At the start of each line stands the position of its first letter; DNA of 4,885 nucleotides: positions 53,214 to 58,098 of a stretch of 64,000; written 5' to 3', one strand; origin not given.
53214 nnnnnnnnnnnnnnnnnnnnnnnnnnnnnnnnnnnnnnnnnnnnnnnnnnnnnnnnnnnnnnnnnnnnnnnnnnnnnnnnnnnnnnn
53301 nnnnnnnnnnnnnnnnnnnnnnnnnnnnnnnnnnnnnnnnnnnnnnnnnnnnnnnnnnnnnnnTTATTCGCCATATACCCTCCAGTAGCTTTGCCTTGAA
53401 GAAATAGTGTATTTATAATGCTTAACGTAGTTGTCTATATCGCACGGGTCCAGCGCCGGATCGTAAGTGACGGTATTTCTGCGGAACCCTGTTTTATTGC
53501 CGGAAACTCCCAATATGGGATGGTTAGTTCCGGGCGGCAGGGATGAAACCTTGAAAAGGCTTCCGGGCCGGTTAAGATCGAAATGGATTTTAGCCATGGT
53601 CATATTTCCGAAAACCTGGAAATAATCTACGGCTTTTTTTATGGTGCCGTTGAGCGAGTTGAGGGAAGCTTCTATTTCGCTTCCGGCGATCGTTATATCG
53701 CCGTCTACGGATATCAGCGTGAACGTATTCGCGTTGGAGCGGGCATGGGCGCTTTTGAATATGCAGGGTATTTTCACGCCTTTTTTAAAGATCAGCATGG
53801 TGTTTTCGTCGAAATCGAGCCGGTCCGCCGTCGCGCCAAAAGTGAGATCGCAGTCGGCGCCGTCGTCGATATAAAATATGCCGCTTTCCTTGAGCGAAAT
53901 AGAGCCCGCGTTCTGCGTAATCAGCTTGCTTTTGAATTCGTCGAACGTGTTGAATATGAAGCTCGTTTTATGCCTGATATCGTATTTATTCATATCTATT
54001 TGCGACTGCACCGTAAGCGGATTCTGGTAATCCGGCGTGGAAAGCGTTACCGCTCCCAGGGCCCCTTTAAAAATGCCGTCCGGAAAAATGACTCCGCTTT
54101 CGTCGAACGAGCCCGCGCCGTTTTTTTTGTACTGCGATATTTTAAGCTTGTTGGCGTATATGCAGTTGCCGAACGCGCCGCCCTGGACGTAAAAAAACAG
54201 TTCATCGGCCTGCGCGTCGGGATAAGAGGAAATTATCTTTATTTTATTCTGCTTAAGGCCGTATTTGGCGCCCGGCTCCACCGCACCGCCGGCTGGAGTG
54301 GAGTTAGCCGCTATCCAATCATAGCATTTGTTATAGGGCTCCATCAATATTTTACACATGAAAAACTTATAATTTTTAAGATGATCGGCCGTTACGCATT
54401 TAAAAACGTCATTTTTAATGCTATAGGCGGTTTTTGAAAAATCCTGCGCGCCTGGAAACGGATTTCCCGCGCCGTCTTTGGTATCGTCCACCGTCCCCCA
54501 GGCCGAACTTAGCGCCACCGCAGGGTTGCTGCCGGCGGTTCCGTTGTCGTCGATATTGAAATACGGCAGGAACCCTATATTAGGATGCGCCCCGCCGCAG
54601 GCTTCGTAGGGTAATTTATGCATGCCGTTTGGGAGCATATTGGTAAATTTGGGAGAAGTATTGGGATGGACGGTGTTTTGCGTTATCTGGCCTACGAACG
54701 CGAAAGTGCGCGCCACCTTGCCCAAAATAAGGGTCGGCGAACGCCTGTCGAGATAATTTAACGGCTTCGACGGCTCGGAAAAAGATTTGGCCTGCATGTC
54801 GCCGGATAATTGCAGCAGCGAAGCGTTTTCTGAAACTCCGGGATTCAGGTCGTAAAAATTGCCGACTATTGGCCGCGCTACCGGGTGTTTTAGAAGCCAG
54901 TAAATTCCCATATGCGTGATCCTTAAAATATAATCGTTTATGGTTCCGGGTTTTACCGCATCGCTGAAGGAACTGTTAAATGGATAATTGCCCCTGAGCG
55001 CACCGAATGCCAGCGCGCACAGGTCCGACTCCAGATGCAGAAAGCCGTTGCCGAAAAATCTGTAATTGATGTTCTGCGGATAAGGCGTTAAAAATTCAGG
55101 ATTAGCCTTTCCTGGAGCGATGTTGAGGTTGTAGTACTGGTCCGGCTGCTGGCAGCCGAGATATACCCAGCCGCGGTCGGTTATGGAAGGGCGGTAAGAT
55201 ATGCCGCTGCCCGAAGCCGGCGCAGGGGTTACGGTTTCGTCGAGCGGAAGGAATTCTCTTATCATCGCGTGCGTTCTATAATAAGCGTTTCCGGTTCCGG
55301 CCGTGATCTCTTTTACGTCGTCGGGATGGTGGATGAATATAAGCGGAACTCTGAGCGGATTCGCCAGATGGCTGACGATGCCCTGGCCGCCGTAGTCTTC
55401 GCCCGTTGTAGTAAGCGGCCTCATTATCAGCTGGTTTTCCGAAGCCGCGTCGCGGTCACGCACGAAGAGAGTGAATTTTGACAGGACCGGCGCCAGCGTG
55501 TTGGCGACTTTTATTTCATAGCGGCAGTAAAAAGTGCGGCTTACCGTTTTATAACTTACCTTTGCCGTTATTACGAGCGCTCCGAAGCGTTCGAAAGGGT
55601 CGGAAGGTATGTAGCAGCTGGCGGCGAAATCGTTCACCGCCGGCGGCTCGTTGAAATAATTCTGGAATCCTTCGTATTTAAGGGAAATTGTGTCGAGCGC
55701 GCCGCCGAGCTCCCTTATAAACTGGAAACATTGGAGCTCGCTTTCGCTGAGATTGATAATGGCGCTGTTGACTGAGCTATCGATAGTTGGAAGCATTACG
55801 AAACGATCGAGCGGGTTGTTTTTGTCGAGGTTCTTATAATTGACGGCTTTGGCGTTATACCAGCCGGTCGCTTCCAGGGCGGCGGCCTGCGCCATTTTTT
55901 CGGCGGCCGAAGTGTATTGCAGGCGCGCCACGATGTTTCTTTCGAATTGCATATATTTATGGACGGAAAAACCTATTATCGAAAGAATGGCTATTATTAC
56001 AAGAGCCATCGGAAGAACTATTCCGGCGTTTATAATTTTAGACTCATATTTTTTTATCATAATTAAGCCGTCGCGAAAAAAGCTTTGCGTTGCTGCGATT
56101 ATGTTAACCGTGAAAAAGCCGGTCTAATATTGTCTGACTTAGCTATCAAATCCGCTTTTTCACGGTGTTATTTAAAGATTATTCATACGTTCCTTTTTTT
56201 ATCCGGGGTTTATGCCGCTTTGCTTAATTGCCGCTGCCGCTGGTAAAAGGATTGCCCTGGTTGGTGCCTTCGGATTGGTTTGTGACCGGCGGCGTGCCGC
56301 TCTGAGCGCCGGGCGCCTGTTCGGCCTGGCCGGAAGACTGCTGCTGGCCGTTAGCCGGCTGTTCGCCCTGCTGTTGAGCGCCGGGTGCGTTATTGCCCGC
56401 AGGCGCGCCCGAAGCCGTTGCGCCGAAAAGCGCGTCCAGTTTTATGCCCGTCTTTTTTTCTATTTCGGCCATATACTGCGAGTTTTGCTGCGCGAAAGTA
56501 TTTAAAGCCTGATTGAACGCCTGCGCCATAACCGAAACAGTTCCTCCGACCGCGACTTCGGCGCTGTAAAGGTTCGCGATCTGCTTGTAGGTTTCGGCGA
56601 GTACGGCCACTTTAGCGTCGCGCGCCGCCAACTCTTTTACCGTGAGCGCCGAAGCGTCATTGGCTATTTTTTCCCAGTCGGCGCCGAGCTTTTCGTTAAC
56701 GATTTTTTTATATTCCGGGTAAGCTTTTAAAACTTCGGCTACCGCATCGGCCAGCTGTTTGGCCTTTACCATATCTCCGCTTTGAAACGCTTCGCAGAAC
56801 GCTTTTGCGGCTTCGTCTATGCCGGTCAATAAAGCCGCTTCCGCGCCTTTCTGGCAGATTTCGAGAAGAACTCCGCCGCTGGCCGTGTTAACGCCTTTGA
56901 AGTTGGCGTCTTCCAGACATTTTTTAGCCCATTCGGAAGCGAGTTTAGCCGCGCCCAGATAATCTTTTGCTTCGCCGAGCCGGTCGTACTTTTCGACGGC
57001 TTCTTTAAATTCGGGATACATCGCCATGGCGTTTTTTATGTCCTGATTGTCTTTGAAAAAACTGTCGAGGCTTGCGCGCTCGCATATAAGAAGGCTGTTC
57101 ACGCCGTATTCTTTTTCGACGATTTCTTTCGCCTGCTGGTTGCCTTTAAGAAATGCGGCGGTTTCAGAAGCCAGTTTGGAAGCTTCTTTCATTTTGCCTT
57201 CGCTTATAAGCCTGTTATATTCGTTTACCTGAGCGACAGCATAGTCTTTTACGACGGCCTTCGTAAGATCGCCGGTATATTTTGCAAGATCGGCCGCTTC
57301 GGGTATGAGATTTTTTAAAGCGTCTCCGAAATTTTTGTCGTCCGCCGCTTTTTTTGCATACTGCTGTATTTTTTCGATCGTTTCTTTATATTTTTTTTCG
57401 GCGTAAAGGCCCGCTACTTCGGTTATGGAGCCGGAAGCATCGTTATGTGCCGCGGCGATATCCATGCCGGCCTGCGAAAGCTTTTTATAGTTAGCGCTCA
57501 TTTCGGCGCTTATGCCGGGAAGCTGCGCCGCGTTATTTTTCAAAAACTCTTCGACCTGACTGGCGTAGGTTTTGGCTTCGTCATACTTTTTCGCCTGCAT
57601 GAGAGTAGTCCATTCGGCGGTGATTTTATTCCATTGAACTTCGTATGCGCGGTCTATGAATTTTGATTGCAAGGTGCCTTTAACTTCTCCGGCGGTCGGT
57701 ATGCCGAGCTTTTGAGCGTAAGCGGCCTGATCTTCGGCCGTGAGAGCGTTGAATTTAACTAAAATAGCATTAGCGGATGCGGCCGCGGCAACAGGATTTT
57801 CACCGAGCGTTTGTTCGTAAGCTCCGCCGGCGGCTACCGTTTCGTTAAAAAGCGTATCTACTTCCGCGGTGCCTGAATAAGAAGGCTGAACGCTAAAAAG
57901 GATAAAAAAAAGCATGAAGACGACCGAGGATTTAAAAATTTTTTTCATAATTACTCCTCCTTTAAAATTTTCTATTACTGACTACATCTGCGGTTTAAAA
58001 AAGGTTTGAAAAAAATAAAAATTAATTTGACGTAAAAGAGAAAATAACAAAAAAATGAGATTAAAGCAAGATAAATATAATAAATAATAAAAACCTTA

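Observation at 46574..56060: Tandem, diverged duplication of a three-gene pseudopilus-tip-like module with giant ~900-aa PilX/GspK-like subunits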

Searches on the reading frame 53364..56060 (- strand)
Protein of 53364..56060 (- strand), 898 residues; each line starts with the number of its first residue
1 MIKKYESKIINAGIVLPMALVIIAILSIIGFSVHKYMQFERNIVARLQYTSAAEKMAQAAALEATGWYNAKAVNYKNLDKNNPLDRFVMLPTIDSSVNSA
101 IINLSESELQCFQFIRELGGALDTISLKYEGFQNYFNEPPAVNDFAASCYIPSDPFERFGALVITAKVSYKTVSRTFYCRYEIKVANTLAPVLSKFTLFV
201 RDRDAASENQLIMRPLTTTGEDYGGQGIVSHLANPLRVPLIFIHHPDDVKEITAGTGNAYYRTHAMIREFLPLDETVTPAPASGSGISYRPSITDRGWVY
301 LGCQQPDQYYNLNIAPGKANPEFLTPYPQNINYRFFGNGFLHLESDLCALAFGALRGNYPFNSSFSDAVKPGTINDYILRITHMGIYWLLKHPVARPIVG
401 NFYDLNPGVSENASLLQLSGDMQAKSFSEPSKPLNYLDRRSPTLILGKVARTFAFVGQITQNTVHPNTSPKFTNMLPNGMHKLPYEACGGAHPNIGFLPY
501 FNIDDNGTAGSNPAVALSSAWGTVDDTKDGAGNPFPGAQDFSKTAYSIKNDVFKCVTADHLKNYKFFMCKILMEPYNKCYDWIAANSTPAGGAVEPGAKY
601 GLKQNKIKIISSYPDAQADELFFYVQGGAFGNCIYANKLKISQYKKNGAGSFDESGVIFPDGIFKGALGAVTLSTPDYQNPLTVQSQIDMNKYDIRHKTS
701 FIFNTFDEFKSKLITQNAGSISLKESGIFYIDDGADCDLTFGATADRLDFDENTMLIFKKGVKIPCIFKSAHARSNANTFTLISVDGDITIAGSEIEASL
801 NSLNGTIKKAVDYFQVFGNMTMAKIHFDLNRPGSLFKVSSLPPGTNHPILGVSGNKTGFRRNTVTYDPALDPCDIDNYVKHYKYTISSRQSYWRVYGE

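Call 4: search_protein_families(library=pfam, proteins=[window:53364-56060:-], max_evalue=1)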
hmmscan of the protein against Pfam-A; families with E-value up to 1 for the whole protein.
window:53364-56060:- (898 aa): 0 families

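Call 5: search_protein_families(library=ncbifam, proteins=[window:53364-56060:-], max_evalue=1)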
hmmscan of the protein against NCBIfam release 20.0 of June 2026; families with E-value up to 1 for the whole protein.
window:53364-56060:- (898 aa): 0 families

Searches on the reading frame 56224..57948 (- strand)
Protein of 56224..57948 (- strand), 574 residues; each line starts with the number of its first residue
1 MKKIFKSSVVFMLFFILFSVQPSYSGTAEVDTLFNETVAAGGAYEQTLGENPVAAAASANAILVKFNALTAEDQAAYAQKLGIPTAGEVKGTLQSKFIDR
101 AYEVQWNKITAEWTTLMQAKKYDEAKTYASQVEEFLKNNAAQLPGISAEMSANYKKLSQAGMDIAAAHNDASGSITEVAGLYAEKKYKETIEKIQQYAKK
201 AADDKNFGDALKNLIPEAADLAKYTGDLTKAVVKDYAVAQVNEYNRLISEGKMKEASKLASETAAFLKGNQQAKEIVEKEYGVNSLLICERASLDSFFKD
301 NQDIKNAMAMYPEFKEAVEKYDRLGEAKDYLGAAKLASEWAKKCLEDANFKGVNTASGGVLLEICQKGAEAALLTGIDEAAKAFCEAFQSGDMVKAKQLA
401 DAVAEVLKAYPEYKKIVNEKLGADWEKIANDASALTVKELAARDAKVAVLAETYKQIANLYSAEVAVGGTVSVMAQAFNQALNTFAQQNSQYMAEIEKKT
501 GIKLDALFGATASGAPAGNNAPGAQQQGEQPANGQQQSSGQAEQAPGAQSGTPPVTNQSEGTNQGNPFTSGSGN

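Call 4: search_protein_families(library=pfam, proteins=[window:56224-57948:-], max_evalue=1)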
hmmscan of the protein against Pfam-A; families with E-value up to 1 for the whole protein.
window:56224-57948:- (574 aa): 2 families
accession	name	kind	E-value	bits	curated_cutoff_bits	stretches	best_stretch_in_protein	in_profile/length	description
PF03943.19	TAP_C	-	0.34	11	21.3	1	335-350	11-26/49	TAP C-terminal domain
PF10456.14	BAR_3_WASP_bdg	-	0.58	10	24.9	1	378-430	82-134/236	WASP-binding domain of Sorting nexin protein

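Call 5: search_protein_families(library=ncbifam, proteins=[window:56224-57948:-], max_evalue=1)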
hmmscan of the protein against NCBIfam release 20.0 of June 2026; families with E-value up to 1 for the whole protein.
window:56224-57948:- (574 aa): 0 families
